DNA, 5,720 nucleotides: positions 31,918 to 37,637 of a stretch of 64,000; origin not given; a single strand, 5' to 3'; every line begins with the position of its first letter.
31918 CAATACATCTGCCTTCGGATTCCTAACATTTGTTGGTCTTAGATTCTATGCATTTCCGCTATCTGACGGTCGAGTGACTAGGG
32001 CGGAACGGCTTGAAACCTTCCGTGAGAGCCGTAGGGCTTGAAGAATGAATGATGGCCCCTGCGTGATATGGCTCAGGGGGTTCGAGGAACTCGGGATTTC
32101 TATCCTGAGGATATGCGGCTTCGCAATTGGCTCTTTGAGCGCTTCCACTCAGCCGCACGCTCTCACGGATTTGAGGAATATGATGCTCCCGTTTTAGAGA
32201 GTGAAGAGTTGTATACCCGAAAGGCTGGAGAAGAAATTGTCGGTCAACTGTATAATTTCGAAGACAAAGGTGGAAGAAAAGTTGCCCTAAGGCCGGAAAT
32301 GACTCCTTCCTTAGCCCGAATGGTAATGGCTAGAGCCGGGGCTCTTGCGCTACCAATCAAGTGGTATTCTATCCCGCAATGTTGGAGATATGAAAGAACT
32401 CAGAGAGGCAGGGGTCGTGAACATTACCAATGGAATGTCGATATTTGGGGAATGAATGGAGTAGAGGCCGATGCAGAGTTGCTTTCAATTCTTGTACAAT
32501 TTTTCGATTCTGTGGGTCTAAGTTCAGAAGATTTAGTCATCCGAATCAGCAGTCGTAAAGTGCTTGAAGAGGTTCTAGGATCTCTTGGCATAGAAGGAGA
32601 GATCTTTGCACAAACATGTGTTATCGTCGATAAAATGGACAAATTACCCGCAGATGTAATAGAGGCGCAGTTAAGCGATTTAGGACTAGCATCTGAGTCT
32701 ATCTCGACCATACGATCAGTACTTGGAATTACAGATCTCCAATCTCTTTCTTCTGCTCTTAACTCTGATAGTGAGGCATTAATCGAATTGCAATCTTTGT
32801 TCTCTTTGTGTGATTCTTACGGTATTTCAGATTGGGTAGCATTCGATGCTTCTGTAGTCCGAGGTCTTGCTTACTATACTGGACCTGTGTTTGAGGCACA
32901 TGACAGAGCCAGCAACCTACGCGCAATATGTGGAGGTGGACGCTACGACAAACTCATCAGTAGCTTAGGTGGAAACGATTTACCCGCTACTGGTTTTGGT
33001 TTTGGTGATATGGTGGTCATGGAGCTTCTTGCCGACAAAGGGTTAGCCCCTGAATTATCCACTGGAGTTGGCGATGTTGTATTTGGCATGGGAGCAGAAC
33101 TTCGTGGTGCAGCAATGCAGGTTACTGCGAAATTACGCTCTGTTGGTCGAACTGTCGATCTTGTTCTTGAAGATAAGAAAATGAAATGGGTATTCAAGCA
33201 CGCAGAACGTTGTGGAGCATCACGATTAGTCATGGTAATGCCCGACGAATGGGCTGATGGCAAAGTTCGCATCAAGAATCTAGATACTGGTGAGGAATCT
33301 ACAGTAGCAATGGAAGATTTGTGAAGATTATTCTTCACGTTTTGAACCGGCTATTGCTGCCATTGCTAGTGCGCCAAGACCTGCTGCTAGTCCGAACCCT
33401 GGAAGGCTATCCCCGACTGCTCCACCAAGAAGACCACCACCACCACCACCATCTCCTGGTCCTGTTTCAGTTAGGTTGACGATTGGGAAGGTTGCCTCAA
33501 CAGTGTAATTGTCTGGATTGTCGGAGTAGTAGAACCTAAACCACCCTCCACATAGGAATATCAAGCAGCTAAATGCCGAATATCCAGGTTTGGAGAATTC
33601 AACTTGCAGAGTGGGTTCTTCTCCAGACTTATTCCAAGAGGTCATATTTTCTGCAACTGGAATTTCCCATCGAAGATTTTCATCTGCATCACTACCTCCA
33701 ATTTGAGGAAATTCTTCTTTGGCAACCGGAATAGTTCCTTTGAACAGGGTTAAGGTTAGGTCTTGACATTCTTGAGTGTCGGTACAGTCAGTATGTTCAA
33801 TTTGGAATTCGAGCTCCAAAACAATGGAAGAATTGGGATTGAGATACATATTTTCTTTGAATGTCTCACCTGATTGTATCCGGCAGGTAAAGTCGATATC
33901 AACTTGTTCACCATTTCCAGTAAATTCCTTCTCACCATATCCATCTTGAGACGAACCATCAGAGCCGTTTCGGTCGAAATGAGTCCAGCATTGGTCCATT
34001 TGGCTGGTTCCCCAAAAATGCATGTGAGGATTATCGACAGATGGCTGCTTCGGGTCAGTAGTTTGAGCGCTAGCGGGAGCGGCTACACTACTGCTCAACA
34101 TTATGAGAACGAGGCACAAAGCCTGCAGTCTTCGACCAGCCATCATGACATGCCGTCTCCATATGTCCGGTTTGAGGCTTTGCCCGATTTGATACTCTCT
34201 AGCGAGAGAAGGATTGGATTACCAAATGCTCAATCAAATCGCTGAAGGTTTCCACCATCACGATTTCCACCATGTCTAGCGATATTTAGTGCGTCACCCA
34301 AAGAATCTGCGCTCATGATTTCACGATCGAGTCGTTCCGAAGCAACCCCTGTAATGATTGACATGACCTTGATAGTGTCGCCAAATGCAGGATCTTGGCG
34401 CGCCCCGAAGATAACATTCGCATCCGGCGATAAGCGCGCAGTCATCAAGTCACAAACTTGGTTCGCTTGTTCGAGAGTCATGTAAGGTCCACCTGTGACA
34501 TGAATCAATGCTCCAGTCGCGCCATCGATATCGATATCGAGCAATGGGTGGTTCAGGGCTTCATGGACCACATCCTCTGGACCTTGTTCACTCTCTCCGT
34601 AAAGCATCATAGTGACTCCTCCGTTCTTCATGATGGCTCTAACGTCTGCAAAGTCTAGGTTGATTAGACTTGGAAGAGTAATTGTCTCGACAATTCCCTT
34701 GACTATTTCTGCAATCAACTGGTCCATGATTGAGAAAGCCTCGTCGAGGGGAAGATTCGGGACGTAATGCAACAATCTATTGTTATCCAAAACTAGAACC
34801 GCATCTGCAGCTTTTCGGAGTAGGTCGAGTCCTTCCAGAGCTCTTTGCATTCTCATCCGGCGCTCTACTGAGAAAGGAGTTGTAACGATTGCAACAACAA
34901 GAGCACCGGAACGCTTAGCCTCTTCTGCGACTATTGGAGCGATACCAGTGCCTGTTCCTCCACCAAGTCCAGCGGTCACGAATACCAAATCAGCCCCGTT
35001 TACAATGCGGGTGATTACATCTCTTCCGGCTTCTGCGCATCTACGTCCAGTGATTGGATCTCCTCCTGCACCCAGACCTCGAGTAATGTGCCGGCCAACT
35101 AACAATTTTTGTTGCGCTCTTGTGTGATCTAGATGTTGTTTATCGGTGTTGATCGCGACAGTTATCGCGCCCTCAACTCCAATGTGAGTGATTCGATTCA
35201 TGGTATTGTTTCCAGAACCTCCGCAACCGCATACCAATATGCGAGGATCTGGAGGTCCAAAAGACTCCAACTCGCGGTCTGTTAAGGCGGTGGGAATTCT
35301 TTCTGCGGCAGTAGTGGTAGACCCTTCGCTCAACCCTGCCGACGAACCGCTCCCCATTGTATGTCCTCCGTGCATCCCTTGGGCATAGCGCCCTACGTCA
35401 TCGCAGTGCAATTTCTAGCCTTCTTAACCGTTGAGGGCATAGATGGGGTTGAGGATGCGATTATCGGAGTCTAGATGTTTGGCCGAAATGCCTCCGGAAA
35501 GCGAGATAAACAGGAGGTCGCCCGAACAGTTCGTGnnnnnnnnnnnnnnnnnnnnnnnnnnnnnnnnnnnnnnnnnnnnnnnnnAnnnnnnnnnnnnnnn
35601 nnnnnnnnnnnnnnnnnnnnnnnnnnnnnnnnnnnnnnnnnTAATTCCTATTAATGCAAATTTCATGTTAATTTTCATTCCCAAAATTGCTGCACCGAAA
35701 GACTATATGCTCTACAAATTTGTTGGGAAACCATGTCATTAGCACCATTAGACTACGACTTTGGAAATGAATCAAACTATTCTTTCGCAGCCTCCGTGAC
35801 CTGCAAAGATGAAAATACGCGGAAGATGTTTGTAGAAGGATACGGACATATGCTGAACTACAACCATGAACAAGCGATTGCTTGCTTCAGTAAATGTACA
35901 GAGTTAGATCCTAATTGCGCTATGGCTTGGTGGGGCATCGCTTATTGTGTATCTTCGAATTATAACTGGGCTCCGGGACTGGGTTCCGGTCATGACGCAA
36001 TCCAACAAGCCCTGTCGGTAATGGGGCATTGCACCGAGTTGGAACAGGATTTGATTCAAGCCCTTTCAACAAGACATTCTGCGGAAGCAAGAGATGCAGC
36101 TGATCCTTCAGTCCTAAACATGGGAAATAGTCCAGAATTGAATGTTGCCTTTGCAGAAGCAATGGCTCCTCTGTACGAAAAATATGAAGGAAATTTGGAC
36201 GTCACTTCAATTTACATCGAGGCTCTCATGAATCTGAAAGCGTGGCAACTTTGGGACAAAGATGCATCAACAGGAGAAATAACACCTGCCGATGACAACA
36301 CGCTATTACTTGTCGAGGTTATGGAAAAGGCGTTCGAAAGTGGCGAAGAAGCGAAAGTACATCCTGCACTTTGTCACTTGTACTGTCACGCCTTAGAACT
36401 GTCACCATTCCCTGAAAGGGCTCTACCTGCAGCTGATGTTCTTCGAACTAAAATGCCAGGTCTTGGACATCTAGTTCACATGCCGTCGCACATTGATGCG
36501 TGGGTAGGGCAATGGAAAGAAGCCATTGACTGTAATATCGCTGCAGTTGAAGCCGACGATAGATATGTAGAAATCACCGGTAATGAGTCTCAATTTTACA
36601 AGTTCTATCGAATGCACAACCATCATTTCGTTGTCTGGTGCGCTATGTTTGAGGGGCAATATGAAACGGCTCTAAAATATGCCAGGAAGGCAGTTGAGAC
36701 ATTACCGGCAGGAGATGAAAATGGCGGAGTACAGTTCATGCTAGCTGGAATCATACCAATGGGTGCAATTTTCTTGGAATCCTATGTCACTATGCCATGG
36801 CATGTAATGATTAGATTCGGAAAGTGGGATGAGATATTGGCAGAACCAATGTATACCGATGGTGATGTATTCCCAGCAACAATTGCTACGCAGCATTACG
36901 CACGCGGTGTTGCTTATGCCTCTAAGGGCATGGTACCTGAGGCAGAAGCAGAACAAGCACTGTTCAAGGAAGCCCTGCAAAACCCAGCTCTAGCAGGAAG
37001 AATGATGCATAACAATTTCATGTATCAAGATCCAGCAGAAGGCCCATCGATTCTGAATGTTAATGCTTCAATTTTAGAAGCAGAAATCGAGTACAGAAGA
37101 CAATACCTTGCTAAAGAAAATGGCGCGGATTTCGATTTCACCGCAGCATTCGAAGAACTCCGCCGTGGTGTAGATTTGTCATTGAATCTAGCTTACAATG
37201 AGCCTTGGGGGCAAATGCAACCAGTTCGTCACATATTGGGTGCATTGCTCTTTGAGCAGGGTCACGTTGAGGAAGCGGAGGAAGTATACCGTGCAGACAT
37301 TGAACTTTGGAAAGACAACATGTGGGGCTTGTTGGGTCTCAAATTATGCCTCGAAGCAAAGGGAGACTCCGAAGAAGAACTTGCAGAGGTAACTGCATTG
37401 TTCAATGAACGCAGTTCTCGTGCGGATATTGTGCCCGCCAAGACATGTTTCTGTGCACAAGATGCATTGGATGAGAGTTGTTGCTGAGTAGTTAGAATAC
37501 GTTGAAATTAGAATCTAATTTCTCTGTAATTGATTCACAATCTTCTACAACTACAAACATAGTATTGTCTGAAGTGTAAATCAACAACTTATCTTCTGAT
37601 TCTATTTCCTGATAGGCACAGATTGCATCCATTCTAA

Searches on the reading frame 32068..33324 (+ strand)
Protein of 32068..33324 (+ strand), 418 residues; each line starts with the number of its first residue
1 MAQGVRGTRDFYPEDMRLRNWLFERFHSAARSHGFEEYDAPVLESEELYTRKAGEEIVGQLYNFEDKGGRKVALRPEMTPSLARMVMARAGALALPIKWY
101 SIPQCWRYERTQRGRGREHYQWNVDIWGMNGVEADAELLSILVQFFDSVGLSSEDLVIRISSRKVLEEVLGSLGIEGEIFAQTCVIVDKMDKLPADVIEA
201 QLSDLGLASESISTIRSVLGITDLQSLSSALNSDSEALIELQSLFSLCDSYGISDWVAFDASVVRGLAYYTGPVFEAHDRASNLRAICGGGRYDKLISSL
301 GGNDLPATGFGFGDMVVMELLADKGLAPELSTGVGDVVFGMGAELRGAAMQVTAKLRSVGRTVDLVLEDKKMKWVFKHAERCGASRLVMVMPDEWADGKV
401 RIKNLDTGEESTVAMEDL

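Call 6: search_protein_families(library=pfam, proteins=[window:32068-33324:+], max_evalue=0.001)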
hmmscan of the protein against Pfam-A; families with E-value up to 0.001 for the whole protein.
window:32068-33324:+ (418 aa): 3 families
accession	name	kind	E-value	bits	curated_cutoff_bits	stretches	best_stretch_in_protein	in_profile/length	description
PF13393.11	tRNA-synt_His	-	3e-46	158.5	25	1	7-311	1-302/308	Histidyl-tRNA synthetase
PF03129.25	HGTP_anticodon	-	2.5e-09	37.6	21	1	340-418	6-87/94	Anticodon binding domain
PF00587.30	tRNA-synt_2b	-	5.6e-08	33.5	29.3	1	62-197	1-110/179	tRNA synthetase class II core domain (G, H, P, S and T)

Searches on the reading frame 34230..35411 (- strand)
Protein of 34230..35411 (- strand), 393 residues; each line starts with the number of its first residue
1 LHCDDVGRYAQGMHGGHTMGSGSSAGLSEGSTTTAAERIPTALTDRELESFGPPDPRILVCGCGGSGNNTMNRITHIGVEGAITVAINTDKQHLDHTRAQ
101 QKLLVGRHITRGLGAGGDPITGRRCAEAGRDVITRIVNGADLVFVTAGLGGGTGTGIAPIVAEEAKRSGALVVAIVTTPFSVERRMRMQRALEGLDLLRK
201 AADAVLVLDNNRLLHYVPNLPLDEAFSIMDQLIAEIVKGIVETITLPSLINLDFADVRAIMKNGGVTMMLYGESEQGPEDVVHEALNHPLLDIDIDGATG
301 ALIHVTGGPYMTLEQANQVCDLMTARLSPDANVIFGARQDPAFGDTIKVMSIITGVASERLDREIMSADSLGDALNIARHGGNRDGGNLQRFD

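Call 6: search_protein_families(library=pfam, proteins=[window:34230-35411:-], max_evalue=0.001)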
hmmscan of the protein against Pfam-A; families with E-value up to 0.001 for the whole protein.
window:34230-35411:- (393 aa): 2 families
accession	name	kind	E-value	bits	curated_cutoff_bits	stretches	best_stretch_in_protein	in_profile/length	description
PF00091.31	Tubulin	-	8.8e-42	144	33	1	57-216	1-188/190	Tubulin/FtsZ family, GTPase domain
PF12327.13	FtsZ_C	-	1.1e-25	90.2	27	1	265-356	1-94/95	FtsZ family, C-terminal domain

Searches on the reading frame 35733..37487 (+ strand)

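Call 6: search_protein_families(library=pfam, proteins=[window:35733-37487:+], max_evalue=0.001)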
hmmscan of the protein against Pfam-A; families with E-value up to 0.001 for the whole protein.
window:35733-37487:+ (584 aa): 7 families
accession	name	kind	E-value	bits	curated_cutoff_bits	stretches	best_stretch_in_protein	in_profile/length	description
PF07719.23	TPR_2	-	6.8e-12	45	27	0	34-62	6-34/34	Tetratricopeptide repeat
PF00515.34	TPR_1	-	3.2e-11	43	27.8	0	44-62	16-34/34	Tetratricopeptide repeat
PF13181.12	TPR_8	-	1.6e-08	34.5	25.7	0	44-62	16-34/34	Tetratricopeptide repeat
PF13428.12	TPR_14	-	7.3e-07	29.7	23.5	0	500-529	5-34/44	Tetratricopeptide repeat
PF13432.12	TPR_16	-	6.9e-05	23.6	32.7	0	44-72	12-40/65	Tetratricopeptide repeat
PF13414.12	TPR_11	-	0.00011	22.3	26.8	0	45-70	10-35/42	TPR repeat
PF14559.12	TPR_19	-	0.00089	20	25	0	501-520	30-49/68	Tetratricopeptide repeat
